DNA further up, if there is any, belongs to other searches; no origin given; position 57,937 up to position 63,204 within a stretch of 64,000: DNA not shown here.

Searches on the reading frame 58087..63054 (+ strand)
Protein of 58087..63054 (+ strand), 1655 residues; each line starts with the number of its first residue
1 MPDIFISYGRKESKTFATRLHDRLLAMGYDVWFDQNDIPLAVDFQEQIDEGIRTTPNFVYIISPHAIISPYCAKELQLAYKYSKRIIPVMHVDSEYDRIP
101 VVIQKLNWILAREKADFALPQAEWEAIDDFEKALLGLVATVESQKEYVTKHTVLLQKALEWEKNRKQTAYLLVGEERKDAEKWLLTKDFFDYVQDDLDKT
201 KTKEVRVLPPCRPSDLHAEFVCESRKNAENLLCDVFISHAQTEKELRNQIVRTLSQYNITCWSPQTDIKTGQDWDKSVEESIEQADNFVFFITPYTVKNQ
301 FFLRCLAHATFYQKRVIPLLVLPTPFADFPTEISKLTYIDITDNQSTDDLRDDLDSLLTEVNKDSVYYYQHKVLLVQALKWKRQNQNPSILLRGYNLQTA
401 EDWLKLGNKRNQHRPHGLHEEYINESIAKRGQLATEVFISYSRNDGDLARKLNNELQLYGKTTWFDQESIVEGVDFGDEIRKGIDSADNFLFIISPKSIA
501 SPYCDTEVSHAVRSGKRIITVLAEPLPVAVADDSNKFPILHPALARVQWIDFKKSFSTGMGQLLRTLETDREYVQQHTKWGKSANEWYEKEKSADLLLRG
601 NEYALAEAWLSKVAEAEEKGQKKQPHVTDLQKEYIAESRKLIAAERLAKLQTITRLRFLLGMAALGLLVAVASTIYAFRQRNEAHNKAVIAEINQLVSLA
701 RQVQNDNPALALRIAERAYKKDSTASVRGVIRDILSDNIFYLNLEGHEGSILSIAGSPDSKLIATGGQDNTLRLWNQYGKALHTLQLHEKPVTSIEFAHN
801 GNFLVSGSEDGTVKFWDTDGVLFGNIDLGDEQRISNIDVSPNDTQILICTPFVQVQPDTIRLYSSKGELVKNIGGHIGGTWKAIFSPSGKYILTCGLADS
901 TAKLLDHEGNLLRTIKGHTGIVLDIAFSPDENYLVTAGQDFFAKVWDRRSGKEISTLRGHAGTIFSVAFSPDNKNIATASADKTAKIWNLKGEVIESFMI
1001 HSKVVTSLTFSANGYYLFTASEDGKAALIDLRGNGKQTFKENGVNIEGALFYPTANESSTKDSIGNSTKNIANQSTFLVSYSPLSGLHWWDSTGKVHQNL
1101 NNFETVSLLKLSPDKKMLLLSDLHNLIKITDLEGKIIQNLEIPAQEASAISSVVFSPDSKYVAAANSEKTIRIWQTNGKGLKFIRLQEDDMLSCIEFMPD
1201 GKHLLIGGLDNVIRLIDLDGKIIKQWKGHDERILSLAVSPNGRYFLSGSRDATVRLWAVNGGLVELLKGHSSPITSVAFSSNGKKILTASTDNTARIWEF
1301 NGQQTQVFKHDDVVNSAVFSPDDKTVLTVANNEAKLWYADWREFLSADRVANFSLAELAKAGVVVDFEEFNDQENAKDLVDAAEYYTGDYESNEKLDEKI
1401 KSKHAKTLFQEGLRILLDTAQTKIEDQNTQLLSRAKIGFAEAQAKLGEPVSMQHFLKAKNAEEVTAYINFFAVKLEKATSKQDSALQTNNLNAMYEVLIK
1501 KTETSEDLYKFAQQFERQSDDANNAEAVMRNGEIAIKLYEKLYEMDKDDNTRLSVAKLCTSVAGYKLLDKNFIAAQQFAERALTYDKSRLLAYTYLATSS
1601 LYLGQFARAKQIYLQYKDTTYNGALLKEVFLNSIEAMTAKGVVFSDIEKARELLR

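Call 86: find_encoding_contigs(protein=window:58087-63054:+, flank=10000, max_places=3)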
Protein window:58087-63054:+ (1655 aa): 1 contig read that carries it; 1 place shown.
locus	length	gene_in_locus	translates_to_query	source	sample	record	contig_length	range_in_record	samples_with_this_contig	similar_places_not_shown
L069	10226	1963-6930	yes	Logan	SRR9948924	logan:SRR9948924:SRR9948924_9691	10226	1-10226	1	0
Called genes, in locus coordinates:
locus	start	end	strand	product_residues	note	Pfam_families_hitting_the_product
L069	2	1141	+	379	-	?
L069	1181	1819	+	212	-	PF03006:HlyIII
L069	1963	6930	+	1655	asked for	PF13676:TIR_2, PF13676:TIR_2, PF24807:WD40_CDC20-Fz, PF25172:Beta-prop_WDR3_2nd, PF25174:Beta-prop_THOC3, PF00400:WD40, PF23381:Beta-prop_IFT122_1st, PF23414:Beta-prop_EML_2, +99 more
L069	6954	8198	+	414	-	PF13177:DNA_pol3_delta2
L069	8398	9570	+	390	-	PF01642:MM_CoA_mutase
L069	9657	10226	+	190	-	?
